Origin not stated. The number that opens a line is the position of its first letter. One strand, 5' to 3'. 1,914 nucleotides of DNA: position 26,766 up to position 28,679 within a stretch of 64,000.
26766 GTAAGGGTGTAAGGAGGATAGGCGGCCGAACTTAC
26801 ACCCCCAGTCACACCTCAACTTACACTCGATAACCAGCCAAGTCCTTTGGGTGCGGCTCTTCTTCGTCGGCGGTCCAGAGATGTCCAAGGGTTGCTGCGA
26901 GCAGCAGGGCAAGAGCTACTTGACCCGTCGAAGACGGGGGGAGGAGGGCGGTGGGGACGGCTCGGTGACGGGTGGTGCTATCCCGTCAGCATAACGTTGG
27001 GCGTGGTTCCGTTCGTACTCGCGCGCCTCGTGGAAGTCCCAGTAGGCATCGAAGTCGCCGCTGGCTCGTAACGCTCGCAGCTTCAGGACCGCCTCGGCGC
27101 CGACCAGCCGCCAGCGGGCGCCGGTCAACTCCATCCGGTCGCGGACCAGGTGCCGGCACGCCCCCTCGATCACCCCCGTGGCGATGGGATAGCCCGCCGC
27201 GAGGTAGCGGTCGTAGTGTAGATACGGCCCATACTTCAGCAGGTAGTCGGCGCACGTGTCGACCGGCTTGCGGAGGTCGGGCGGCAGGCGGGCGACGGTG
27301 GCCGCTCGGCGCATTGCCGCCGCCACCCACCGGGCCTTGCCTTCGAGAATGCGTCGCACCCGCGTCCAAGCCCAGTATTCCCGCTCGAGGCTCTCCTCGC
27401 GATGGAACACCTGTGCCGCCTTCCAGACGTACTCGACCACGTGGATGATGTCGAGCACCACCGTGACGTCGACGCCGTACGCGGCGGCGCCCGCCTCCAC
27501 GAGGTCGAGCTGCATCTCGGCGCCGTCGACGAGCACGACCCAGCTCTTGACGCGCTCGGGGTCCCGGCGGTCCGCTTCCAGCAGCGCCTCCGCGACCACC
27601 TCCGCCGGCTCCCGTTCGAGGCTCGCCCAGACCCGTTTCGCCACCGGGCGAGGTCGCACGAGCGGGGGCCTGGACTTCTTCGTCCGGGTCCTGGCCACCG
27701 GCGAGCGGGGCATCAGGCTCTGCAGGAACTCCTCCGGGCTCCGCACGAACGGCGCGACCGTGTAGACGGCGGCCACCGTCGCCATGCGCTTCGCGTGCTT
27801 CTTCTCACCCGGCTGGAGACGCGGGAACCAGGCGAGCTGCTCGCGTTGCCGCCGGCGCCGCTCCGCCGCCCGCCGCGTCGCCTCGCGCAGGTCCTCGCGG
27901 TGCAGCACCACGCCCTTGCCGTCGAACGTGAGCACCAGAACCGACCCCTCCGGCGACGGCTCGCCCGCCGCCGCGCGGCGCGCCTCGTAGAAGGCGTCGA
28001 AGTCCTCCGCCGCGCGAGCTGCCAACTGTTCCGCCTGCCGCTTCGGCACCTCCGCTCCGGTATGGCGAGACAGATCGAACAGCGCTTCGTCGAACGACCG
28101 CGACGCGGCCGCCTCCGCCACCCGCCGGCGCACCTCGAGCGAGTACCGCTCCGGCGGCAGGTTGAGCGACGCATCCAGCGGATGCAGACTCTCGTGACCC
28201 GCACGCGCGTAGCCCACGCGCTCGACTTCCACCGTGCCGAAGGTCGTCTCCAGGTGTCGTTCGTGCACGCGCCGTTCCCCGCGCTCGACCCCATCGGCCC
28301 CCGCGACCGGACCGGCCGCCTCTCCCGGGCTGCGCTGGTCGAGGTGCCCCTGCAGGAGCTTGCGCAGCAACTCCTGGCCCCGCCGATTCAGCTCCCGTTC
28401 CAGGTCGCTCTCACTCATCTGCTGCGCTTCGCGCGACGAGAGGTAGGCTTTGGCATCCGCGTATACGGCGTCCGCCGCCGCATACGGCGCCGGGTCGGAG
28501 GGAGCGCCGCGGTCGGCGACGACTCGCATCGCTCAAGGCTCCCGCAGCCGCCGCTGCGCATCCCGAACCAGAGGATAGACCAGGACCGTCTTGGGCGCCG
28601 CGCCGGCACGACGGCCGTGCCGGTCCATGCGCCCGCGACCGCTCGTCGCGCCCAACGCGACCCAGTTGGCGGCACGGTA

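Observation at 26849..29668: ISKra4-like IS carrying a DUF4338 (DruA-type) gene, with exact ends defined by an uninterrupted paralogous site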

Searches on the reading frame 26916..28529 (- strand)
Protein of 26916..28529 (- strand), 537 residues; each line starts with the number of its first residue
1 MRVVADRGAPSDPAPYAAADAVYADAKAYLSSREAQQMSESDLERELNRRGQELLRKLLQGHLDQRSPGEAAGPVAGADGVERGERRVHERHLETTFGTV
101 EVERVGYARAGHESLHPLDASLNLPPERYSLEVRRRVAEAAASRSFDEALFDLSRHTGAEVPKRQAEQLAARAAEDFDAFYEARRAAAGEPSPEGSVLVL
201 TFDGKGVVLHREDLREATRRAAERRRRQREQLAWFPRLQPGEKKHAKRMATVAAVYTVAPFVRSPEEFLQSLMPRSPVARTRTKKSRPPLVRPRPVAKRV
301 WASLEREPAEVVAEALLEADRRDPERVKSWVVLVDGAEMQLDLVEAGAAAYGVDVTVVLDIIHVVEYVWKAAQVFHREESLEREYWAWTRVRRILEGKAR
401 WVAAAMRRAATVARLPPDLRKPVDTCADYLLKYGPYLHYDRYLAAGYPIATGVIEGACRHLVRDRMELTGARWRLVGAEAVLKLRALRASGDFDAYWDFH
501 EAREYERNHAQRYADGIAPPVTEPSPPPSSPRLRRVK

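Call 4: search_protein_families(library=pfam, proteins=[window:26916-28529:-], max_evalue=0.01)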
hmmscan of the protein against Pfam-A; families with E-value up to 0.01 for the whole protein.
window:26916-28529:- (537 aa): 0 families

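Call 5: search_protein_families(library=ncbifam, proteins=[window:26916-28529:-], max_evalue=0.01)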
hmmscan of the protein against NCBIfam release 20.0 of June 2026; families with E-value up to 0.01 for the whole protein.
window:26916-28529:- (537 aa): 3 families
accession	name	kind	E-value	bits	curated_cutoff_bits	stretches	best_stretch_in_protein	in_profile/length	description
NF033572.1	transpos_ISKra4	equivalog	5.8e-106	355.1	205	1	29-492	10-421/422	ISKra4 family transposase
NF041731.2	transpos_ISH6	equivalog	9.1e-12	44.4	240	1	43-180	34-164/414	ISH6 family transposase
NF033529.1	transpos_ISLre2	equivalog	5.3e-11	42.4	200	2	294-495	138-326/382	ISLre2 family transposase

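Call 6: search_protein_families(library=padloc, proteins=[window:26916-28529:-], max_evalue=0.01)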
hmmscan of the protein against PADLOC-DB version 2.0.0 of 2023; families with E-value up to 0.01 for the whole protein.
window:26916-28529:- (537 aa): 0 families

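Call 22: find_homologous_proteins(query=window:26916-28529:-)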
Query window:26916-28529:- (537 aa): 6572 proteins with E <= 0.001 among 8000 candidates; the best 120 are listed.
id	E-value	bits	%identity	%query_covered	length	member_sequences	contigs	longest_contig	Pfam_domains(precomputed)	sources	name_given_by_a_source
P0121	0.0e+0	1164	99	100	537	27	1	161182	-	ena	-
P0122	0.0e+0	1037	90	92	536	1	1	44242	-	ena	-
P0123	0.0e+0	1023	89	95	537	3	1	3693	-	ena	-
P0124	0.0e+0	1014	87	100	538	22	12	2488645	-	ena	-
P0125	4.1e-297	1004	87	100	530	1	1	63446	-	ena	-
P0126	4.3e-297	1004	87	100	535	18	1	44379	-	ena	-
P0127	6.6e-296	1000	87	100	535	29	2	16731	-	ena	-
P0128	1.0e-295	1000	86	100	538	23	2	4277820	-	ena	-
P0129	1.0e-295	1000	87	100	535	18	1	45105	-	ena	-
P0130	2.9e-295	998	86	100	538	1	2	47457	-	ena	-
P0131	4.6e-293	991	88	94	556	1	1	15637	-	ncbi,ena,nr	ncbi:MAG: ISKra4 family transposase [Acidobacteria bacterium]|nr:ISKra4 family transposase [Acidobac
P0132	2.5e-292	988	86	96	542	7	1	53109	-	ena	-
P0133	4.6e-292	988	86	100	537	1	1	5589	-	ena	-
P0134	7.1e-292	987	85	100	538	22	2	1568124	-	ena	-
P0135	1.6e-291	986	87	95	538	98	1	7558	-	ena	-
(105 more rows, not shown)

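Call 61: search_dna_similar(query=window:26916-28529:-, collection=plasmids, mode=protein, max_rows=30, rows=spread)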
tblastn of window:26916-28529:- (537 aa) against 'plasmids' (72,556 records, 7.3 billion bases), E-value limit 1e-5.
Records with a match: 59; places in all: 103; records where one place covers at least 80% of the query: 31.
Best place of each record, by identity: 60-80% 2; <60% 57.
By first word of the organism name: Streptomyces 35; Tolypothrix 7; Microchaete 4; Nostoc 3; Calothrix 2; Pseudanabaena 2; Candidatus 2; Streptomycetaceae 1; Fischerella 1; Gloeothece 1; and 1 more.
By predicted mobility (MOB-suite, as given by PLSDB): mobilizable 32; non-mobilizable 23; conjugative 4.
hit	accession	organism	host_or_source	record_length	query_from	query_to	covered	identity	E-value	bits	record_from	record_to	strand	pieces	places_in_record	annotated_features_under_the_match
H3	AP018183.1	Nostoc carneum NIES-2107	-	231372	30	517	91%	49.0%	2e-109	365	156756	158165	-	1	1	hypothetical protein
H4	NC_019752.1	Calothrix sp. PCC 6303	-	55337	30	517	91%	47.3%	3e-103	348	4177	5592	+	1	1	ISKra4-like element ISCasp3 family transposase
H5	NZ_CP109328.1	Streptomyces sp. NBC_01591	-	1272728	30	515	91%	43.0%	4e-79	278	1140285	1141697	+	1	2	none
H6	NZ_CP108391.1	Streptomyces sp. NBC_01320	-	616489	30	517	91%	42.7%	2e-76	270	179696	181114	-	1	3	ISKra4 family transposase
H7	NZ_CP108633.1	Streptomyces sp. NBC_01136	-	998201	30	507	89%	42.7%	3e-70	252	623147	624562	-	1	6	ISKra4 family transposase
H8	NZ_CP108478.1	Streptomyces mirabilis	-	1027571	30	507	89%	42.6%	1e-71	256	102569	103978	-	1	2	record has no annotation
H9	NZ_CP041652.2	Streptomyces sp. RLB1-9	Isolated strain,Microscale soil grain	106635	30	507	89%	42.1%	1e-74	265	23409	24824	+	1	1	ISKra4 family transposase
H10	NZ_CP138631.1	Streptomyces rimosus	whole organism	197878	30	507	89%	41.9%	3e-73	261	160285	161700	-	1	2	ISKra4-like element ISSri1 family transposase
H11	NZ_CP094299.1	Streptomyces rimosus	pure culture,soil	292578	30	507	89%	41.9%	3e-73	261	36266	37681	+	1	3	ISKra4-like element ISSri1 family transposase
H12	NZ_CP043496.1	Streptomyces rimosus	Cell culture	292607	30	507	89%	41.9%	3e-73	261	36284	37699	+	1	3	ISKra4-like element ISSri1 family transposase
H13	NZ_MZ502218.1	Streptomyces rimosus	-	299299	30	507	89%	41.9%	3e-73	261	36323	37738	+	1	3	ISKra4-like element ISSri1 family transposase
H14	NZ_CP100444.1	Streptomyces rimosus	pure culture,OTC cluster deletion ...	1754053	30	507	89%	41.9%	3e-73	261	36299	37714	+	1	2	record has no annotation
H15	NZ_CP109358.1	Streptomyces sp. NBC_01562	-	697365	38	517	89%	41.1%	3e-73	260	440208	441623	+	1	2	ISKra4 family transposase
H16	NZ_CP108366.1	Streptomyces sp. NBC_01340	-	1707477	35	507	88%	41.0%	1e-66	241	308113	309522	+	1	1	none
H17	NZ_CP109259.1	Streptomyces sp. NBC_01650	-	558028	45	513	87%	40.0%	1e-38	217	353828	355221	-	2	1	hypothetical protein (x2)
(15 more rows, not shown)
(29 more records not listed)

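Call 63: get_annotated_region(hit=H4, flank=2500)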
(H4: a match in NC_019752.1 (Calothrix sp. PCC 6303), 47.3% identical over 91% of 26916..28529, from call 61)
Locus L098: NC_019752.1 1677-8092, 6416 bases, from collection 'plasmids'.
description: Calothrix sp. PCC 6303 plasmid pCAL6303.03, complete sequence
organism: Calothrix sp. PCC 6303 (NCBI taxid 1170562)
taxonomy: Bacteria; Cyanobacteriota; Cyanophyceae; Nostocales; Calotrichaceae; Calothrix; Calothrix sp. PCC 6303
host: -; source: -; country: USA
typing (MOB-suite, as given by PLSDB): mobilizable; replicon rep_cluster_1622; relaxase MOBV
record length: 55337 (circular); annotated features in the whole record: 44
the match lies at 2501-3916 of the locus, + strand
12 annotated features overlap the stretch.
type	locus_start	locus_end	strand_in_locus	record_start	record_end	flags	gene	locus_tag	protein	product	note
CDS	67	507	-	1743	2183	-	-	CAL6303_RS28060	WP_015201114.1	type II toxin-antitoxin system VapC family toxin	-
CDS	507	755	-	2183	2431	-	-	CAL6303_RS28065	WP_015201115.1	hypothetical protein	-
CDS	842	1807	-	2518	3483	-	-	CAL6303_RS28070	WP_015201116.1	tyrosine-type recombinase/integrase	GO:0015074 - DNA integration [Evidence IEA]; GO:0006310 - DNA recombination [Evidence IEA]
CDS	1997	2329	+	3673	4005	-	-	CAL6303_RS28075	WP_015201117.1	hypothetical protein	-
CDS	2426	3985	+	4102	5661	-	-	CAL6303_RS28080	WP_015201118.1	ISKra4-like element ISCasp3 family transposase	GO:0006313 - DNA transposition [Evidence IEA]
CDS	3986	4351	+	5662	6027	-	-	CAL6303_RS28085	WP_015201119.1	hypothetical protein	-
CDS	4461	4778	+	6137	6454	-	-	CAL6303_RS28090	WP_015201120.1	hypothetical protein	-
CDS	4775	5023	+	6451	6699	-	-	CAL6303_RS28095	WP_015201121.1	hypothetical protein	-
CDS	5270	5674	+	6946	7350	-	-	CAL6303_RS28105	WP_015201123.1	hypothetical protein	-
CDS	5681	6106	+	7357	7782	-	-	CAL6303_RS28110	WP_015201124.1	HNH endonuclease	-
CDS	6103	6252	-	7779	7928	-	-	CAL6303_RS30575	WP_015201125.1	hypothetical protein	-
CDS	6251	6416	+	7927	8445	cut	-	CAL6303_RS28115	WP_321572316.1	helix-turn-helix transcriptional regulator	-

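Call 64: get_annotated_region(hit=H10, flank=2500)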
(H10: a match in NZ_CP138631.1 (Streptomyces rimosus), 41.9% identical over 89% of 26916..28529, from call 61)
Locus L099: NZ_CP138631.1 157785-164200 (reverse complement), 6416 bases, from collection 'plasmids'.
description: Streptomyces rimosus isolate R6-500 plasmid pSRP1.2, complete sequence
organism: Streptomyces rimosus (NCBI taxid 1927)
taxonomy: Bacteria; Actinomycetota; Actinomycetes; Kitasatosporales; Streptomycetaceae; Streptomyces; Streptomyces rimosus
host: -; source: whole organism; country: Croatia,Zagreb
typing (MOB-suite, as given by PLSDB): mobilizable; replicon rep_cluster_1974; relaxase MOBF
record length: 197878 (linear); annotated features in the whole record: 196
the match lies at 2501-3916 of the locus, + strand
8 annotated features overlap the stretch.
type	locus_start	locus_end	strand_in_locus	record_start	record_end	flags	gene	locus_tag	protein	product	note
CDS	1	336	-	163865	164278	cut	-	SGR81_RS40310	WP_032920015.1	hypothetical protein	-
CDS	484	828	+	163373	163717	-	-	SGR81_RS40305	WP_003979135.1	hypothetical protein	-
CDS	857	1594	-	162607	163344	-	-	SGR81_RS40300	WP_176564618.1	hypothetical protein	-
CDS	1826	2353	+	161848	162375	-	-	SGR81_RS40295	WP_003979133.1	hypothetical protein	-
CDS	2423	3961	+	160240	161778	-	-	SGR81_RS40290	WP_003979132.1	ISKra4-like element ISSri1 family transposase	GO:0006313 - DNA transposition [Evidence IEA]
CDS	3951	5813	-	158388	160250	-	-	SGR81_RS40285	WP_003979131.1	hypothetical protein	-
CDS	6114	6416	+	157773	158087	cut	-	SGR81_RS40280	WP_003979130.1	hypothetical protein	-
CDS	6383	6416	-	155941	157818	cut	-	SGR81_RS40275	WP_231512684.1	zeta toxin family protein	-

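Call 65: get_annotated_region(hit=H3, flank=2500)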
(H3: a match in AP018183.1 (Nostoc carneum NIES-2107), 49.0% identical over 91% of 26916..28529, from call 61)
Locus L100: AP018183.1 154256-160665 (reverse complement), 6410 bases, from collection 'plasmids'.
description: Nostoc carneum NIES-2107 plasmid plasmid3 DNA, complete genome
organism: Nostoc carneum NIES-2107 (NCBI taxid 1973483)
taxonomy: Bacteria; Cyanobacteriota; Cyanophyceae; Nostocales; Nostocaceae; Nostoc; Nostoc carneum; Nostoc carneum NIES-2107
host: -; source: -; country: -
typing (MOB-suite, as given by PLSDB): non-mobilizable; replicon rep_cluster_37; mating-pair formation MPF_T
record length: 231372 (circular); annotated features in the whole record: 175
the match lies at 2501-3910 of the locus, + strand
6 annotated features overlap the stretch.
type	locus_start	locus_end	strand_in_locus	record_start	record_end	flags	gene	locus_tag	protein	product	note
CDS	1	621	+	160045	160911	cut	-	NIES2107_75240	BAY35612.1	2-hydroxy-6-oxohepta-2,4-dienoate hydrolase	-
CDS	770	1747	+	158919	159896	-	-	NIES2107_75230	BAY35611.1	transposase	-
CDS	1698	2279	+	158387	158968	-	-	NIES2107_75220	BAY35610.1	transposase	-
CDS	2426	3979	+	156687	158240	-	-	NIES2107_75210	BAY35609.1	hypothetical protein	-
CDS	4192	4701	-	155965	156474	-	-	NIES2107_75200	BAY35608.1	hypothetical protein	-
CDS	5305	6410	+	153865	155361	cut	-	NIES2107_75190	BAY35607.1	transposase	-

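Call 96: find_related_loci(query=A5, collection=metagenome_contigs, flank=2500)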
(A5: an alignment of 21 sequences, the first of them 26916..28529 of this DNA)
Query A5 (537 aa) in metagenome_contigs; peptide patterns used: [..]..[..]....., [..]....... (x = any residue, [..] = any of these).
600 stretches matched a pattern (row limit reached: there are more); 595 encode a relative of the query (tblastn E <= 1e-3); the best 80 are kept; 80 distinct loci.
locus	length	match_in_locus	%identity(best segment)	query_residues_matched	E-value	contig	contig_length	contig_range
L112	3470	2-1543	84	27-537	0e+0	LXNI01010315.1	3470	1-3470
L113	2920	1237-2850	84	1-537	0e+0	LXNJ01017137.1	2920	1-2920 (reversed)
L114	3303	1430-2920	60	13-526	0e+0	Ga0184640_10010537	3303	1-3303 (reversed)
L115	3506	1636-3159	54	15-537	0e+0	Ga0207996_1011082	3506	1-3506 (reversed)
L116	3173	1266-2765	56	10-524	0e+0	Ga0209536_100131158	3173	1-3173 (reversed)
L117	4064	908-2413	56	16-537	0e+0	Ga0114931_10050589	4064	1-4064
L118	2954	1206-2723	55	16-537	0e+0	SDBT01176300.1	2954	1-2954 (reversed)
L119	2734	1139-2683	55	9-537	0e+0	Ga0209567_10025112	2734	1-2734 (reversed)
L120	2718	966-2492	55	15-537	0e+0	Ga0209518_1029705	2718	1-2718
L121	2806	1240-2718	55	29-537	0e+0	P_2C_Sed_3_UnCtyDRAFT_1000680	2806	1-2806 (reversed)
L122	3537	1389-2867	55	29-537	0e+0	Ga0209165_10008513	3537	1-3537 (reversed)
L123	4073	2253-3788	55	9-537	0e+0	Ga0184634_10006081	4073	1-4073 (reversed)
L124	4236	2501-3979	54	29-537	2e-177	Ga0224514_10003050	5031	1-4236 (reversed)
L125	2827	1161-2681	53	15-537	0e+0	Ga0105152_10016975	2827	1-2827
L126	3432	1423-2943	53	16-537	3e-180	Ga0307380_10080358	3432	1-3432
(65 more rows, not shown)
